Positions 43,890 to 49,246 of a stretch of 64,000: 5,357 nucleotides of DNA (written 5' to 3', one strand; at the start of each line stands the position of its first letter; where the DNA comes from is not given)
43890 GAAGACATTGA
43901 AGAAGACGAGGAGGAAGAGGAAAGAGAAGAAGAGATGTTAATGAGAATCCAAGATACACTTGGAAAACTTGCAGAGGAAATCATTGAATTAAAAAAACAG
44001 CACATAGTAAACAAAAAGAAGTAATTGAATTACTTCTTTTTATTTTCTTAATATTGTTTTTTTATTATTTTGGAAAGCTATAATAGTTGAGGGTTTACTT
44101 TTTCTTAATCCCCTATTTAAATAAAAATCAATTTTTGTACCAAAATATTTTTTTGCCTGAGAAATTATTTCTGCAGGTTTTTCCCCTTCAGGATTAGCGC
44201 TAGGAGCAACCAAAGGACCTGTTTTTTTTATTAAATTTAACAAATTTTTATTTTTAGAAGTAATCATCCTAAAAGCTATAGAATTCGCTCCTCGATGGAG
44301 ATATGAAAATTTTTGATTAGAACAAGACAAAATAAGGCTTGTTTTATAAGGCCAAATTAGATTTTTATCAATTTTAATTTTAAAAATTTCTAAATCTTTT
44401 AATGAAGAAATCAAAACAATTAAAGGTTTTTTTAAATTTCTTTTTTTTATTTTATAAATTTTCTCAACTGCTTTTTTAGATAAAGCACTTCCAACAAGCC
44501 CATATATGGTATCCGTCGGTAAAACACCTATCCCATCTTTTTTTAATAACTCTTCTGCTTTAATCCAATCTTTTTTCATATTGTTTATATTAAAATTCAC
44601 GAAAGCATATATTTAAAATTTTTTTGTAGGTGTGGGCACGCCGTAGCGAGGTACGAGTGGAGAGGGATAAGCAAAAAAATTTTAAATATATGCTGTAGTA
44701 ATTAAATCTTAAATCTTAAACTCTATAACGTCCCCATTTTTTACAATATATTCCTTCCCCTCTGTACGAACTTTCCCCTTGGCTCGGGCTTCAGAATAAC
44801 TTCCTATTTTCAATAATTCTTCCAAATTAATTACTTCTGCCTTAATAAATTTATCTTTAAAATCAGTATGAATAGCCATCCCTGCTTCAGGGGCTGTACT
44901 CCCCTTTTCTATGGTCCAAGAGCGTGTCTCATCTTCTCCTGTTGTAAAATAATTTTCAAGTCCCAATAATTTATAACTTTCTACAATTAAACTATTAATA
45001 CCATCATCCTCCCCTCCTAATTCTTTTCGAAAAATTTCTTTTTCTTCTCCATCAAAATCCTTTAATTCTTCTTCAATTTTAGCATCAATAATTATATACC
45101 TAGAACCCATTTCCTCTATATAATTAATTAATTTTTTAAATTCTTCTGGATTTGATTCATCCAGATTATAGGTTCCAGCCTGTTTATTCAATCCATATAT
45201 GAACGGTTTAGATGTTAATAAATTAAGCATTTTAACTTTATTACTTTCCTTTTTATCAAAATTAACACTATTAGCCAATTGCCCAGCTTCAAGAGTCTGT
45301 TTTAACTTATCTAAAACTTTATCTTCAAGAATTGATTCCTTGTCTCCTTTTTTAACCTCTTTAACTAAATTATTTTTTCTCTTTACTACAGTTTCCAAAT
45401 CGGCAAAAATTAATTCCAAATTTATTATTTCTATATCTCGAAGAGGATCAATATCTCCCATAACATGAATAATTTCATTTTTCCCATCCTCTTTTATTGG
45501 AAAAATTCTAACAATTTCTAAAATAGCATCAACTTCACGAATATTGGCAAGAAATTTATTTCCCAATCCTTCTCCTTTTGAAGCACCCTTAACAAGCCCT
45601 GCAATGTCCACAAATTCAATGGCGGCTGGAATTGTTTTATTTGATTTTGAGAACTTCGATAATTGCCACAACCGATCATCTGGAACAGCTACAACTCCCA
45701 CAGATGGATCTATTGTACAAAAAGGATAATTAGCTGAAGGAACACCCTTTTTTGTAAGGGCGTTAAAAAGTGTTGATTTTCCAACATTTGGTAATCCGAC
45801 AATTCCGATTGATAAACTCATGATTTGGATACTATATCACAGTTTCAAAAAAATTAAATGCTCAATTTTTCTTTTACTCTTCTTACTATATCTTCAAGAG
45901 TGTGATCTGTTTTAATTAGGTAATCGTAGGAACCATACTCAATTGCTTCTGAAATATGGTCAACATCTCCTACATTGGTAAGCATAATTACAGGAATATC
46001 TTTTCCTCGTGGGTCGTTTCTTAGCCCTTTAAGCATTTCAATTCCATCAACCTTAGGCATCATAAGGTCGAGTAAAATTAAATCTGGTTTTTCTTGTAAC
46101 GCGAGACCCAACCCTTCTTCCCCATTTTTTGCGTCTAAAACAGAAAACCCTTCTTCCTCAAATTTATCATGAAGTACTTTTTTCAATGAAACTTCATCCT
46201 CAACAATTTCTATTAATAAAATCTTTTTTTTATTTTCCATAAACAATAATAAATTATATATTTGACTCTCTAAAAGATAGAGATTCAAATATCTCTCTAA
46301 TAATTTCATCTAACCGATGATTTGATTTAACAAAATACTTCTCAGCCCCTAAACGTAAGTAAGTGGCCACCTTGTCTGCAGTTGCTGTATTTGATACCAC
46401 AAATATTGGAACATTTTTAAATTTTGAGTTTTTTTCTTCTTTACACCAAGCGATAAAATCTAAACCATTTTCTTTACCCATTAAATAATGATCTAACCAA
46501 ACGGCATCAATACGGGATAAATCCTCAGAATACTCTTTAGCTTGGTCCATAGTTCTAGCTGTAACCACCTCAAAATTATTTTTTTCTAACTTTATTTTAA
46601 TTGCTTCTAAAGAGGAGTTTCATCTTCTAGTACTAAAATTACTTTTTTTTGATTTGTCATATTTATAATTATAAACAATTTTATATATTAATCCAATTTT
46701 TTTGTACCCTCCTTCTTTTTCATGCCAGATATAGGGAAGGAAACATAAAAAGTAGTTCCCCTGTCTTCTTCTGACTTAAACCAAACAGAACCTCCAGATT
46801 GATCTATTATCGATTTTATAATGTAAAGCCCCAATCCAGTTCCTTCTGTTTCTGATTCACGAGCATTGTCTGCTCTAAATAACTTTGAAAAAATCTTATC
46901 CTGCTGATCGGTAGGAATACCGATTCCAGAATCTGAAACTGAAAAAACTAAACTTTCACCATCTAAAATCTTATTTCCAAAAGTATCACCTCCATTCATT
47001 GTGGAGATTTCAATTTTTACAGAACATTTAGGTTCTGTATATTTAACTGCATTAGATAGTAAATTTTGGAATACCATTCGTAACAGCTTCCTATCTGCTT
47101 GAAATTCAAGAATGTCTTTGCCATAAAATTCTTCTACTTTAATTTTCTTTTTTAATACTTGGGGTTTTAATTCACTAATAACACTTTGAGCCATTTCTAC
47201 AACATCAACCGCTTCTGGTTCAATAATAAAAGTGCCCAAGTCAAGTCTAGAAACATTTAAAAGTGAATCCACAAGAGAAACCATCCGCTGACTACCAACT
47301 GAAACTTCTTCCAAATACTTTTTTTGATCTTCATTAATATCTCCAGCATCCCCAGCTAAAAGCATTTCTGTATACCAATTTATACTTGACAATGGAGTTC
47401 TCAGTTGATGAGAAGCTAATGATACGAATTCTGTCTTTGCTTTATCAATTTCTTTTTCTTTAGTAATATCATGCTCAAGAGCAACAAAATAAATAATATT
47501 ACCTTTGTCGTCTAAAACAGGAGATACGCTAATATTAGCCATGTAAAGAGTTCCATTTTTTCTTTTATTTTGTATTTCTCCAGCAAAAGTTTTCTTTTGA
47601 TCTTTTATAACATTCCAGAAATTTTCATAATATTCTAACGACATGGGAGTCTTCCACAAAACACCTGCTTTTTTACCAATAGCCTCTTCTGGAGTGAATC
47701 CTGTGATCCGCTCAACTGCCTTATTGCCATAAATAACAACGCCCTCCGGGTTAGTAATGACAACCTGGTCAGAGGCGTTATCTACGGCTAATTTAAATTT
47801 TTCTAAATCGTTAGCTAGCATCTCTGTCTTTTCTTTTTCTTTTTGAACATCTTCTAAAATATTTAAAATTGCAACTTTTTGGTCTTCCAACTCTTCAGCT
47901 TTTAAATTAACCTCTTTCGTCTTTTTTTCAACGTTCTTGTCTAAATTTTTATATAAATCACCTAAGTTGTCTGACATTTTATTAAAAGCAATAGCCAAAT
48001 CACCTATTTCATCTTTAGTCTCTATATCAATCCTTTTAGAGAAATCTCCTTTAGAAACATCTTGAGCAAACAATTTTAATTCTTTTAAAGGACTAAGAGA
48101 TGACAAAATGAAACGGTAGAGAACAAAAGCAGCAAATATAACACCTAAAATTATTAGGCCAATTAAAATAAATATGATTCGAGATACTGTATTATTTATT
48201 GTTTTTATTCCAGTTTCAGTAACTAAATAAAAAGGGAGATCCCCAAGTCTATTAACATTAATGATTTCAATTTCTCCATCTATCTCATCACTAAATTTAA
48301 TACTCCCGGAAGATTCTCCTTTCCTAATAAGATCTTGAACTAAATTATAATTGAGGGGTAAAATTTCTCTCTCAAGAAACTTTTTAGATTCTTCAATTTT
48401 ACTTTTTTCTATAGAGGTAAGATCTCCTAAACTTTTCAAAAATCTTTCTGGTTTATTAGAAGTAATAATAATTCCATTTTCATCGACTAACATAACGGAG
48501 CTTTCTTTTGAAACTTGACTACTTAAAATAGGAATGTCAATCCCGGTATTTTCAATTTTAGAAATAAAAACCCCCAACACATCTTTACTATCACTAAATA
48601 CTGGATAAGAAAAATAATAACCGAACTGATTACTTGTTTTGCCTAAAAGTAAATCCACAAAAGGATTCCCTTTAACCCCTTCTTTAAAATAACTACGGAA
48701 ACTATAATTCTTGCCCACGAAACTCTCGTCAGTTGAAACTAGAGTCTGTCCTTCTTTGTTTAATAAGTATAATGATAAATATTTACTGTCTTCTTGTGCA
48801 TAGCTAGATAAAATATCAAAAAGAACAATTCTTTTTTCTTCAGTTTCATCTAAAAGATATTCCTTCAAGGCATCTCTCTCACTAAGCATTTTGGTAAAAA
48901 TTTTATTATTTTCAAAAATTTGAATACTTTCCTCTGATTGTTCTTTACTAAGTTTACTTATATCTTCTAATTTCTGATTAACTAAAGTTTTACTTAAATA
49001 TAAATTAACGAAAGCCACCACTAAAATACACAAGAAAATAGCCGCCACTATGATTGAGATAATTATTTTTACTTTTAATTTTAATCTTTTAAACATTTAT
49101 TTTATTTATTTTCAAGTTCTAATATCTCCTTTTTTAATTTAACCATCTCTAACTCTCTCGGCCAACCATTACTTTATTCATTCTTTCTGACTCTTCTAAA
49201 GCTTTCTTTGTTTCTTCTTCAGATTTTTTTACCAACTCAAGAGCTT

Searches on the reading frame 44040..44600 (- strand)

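Call 55: search_protein_families(library=pfam, proteins=[window:44040-44600:-], max_evalue=0.0001)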
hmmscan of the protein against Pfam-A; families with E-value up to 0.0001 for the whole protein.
window:44040-44600:- (186 aa): 1 family
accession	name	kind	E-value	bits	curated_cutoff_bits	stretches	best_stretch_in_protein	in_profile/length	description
PF01300.24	Sua5_yciO_yrdC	-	6.3e-35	120.7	25.1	1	17-186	1-177/178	Telomere recombination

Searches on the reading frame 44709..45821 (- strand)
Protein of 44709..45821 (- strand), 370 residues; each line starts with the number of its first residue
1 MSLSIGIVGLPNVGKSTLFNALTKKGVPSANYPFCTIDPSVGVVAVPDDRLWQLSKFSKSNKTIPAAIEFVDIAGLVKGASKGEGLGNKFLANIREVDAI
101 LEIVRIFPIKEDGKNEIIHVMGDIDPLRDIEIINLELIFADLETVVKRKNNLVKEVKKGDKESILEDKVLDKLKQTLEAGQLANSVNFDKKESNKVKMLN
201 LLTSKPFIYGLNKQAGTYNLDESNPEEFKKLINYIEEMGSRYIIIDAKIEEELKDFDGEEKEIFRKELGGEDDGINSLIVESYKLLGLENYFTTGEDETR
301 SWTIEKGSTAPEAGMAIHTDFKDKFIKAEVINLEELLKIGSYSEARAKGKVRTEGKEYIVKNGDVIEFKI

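Call 55: search_protein_families(library=pfam, proteins=[window:44709-45821:-], max_evalue=0.0001)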
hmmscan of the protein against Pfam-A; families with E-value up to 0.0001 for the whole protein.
window:44709-45821:- (370 aa): 3 families
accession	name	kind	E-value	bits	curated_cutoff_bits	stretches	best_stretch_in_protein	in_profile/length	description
PF06071.19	YchF-GTPase_C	-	9.9e-33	112.6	27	1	288-370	1-83/84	Protein of unknown function (DUF933)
PF01926.29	MMR_HSR1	-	1.3e-21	77.3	21.9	1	5-110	2-86/113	50S ribosome-binding GTPase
PF02421.24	FeoB_N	-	5.9e-08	32.8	27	1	5-46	3-44/156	Ferrous iron transport protein B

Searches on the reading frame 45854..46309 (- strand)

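Call 55: search_protein_families(library=pfam, proteins=[window:45854-46309:-], max_evalue=0.0001)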
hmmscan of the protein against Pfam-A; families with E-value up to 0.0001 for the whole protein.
window:45854-46309:- (151 aa): 1 family
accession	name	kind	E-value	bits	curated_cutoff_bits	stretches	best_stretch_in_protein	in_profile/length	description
PF00072.30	Response_reg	-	5.1e-24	85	30.2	1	34-135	2-101/111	Response regulator receiver domain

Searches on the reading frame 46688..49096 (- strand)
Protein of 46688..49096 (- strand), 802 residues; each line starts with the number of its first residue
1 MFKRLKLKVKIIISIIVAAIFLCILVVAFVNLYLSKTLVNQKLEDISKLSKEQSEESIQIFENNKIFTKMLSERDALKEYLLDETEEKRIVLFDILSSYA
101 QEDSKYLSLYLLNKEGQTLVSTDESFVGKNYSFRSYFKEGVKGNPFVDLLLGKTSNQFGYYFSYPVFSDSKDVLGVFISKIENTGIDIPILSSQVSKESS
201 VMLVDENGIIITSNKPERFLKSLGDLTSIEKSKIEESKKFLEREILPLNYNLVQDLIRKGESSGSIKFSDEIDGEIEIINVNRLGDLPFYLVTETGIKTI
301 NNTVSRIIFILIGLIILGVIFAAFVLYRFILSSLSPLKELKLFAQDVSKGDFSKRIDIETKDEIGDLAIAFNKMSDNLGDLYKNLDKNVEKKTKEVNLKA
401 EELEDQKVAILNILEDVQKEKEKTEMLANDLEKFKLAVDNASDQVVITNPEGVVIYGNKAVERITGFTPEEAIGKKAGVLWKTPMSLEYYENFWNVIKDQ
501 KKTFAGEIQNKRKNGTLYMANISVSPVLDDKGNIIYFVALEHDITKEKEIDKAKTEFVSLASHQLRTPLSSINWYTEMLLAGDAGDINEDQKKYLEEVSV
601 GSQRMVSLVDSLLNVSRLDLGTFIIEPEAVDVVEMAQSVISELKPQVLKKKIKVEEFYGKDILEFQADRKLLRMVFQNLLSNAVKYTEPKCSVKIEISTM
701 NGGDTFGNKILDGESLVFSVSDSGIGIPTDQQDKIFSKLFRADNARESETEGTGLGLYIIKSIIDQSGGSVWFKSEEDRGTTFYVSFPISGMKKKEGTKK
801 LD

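Call 55: search_protein_families(library=pfam, proteins=[window:46688-49096:-], max_evalue=0.0001)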
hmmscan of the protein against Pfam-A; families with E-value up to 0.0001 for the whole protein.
window:46688-49096:- (802 aa): 8 families
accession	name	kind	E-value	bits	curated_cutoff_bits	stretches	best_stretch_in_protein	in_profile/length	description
PF02518.31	HATPase_c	-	1.4e-27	96.8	26.4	1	668-789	2-109/111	Histidine kinase-, DNA gyrase B-, and HSP90-like ATPase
PF13426.13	PAS_9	-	1.5e-19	70.7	27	1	444-546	3-103/103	PAS domain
PF02743.24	dCache_1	-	3e-19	69.9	45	1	38-292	6-238/240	Cache domain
PF00989.32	PAS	-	1.6e-15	57.5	22.6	1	433-544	2-113/113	PAS fold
PF00512.31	HisKA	-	1.7e-15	57.3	26.9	1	553-620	1-65/66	His Kinase A (phospho-acceptor) domain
PF00672.30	HAMP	-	2.5e-12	47.4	25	1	330-378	3-51/53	HAMP domain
PF08448.16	PAS_4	-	3.1e-10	40.7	23.1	1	438-548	1-109/110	PAS fold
PF08447.18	PAS_3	-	3.9e-09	37.1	25.6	1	455-538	2-86/89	PAS fold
